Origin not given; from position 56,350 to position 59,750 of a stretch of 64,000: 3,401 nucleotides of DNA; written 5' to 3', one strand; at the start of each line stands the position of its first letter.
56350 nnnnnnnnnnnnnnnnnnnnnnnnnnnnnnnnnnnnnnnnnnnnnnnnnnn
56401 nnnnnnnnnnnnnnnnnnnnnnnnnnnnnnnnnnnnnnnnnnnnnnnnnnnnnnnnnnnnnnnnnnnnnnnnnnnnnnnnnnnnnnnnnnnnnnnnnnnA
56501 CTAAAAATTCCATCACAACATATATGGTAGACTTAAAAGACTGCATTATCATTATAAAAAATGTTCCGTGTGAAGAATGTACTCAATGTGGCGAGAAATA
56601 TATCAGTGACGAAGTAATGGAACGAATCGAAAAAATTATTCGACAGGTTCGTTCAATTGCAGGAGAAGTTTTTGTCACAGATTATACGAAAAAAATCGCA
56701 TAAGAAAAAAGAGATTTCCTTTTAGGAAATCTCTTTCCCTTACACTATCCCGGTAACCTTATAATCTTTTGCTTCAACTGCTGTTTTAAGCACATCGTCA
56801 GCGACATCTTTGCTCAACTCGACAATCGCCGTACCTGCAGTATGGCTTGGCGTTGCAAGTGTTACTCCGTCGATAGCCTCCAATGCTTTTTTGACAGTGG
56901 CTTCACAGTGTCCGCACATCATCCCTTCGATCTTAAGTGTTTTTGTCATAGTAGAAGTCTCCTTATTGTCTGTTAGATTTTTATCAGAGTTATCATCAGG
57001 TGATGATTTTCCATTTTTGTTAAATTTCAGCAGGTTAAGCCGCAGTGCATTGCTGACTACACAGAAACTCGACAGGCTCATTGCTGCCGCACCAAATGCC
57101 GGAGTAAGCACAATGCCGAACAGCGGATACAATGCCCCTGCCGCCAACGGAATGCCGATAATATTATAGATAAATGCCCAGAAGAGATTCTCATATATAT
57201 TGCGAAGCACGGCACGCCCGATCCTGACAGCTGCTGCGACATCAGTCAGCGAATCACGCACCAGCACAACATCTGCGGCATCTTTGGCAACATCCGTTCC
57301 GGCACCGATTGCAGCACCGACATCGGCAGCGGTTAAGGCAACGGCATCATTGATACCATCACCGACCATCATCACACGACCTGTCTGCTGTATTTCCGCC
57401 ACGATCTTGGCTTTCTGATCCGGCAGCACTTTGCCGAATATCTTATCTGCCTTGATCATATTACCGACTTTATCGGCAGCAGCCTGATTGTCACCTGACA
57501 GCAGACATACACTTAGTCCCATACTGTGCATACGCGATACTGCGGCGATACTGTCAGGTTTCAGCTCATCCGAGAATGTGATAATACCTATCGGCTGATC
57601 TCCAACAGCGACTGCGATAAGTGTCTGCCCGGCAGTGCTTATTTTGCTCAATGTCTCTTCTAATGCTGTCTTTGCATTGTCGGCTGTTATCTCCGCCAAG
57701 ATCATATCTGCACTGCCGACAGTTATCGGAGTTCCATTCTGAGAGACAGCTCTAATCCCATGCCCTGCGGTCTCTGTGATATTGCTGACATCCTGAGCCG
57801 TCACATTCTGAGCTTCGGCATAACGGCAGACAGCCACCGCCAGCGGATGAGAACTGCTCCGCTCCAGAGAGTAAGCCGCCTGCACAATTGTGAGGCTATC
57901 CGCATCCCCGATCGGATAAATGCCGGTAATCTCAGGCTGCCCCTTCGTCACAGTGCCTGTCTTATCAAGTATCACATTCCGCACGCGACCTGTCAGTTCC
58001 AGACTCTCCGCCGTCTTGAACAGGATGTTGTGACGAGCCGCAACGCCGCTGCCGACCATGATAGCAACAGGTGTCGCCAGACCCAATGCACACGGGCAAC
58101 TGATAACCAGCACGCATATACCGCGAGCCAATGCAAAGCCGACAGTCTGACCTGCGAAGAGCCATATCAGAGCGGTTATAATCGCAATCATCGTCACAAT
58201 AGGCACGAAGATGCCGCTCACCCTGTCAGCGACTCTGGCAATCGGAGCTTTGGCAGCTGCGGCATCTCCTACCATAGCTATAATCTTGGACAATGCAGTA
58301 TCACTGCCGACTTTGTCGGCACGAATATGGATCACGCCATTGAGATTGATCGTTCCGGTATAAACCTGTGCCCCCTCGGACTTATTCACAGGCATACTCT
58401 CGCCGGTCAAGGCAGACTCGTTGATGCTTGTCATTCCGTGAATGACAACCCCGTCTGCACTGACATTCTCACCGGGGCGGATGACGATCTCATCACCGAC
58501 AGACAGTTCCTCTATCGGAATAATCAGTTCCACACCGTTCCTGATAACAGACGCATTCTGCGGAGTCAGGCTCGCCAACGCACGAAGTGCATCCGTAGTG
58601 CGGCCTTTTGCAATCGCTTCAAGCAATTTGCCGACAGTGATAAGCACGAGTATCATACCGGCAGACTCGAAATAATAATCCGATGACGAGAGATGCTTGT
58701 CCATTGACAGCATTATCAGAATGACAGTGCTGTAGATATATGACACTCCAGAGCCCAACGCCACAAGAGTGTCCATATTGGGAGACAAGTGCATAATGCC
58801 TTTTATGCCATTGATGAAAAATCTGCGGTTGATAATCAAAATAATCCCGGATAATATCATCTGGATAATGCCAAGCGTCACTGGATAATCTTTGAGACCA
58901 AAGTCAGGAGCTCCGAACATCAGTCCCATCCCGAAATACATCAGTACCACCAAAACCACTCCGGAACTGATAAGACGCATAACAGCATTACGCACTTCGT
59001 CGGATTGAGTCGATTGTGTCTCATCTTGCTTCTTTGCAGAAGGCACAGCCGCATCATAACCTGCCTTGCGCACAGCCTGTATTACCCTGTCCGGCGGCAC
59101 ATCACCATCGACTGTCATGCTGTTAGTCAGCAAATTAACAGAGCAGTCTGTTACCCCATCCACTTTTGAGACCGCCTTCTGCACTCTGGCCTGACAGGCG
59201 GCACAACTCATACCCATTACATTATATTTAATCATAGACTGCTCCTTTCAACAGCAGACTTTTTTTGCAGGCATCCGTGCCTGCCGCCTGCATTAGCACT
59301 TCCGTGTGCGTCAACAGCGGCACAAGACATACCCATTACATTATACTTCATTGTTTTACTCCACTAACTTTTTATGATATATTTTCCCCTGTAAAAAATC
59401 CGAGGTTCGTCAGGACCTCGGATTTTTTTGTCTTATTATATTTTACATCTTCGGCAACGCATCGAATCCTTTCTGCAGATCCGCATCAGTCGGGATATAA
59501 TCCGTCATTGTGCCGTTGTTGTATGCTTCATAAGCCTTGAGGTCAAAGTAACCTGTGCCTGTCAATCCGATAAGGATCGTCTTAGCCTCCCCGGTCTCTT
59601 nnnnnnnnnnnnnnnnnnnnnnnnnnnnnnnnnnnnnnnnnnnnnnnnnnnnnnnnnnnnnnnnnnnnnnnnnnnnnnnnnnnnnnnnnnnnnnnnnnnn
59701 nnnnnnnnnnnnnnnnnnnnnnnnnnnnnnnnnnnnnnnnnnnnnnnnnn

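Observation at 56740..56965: CopZ-like metallochaperone domain fused to the CopA C-terminus with its own in-frame Shine-Dalgarno and ATG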

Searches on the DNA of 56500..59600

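Call 66: search_rna_families(source=window, start=56500, end=59600, threshold=evalue, max_evalue=1)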
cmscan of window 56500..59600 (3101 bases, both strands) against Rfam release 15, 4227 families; matches with E-value up to 1: 0.
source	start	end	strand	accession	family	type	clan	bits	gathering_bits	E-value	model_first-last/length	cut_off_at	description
